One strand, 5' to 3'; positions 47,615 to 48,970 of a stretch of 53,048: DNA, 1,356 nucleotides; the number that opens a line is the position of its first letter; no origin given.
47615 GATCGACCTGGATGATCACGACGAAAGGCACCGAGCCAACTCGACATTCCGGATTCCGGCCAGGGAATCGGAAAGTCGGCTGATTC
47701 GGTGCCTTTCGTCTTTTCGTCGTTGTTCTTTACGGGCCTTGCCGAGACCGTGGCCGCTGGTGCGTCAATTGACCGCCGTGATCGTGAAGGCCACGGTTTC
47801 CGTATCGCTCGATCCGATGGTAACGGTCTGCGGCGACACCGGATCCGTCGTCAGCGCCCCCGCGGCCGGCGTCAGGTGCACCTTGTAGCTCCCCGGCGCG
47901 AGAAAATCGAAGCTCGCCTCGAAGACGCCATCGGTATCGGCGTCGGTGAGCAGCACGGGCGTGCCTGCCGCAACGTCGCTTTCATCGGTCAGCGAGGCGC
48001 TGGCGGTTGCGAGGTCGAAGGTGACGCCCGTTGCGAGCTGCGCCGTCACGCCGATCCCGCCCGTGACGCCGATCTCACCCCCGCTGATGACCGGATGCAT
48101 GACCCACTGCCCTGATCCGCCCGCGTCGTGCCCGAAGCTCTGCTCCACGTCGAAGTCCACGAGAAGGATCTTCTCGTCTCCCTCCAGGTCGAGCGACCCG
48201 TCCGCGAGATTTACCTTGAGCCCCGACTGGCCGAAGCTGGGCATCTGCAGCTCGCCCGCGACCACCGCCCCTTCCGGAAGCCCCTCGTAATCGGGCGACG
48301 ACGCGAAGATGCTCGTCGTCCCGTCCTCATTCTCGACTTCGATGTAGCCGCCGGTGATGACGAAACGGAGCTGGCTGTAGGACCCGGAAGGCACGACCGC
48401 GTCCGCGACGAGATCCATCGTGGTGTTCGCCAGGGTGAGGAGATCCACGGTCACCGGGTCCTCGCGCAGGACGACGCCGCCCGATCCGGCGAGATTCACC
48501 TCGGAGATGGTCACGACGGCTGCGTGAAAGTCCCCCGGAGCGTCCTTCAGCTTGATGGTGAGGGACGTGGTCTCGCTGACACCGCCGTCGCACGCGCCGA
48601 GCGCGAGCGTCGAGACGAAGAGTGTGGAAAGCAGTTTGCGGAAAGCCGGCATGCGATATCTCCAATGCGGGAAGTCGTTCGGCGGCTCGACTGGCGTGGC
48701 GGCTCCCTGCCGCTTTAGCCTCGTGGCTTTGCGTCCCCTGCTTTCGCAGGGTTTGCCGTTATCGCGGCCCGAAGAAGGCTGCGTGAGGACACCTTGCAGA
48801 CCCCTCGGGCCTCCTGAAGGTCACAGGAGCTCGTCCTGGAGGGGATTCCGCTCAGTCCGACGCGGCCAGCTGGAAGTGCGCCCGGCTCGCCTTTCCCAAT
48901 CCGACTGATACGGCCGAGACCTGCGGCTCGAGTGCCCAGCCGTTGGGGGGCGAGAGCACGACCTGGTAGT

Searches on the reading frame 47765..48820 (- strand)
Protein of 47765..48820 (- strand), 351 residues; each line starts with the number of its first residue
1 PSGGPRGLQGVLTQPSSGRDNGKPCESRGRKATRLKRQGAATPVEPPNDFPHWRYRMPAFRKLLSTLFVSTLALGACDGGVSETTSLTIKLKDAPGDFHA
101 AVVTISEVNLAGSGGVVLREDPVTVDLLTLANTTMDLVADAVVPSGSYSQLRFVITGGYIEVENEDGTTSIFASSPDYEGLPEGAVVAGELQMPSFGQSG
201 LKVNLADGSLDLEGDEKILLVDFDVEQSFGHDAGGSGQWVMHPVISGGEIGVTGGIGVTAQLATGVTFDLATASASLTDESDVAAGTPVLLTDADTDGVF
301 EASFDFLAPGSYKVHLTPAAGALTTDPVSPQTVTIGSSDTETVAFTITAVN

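Call 27: search_protein_families(library=pfam, proteins=[window:47765-48820:-], max_evalue=0.001)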
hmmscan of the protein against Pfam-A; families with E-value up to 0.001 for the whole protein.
window:47765-48820:- (351 aa): 1 family
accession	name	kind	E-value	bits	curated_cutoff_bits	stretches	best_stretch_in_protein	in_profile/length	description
PF14321.11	DUF4382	-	6.8e-24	85.1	25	1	84-243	1-136/136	Domain of unknown function (DUF4382)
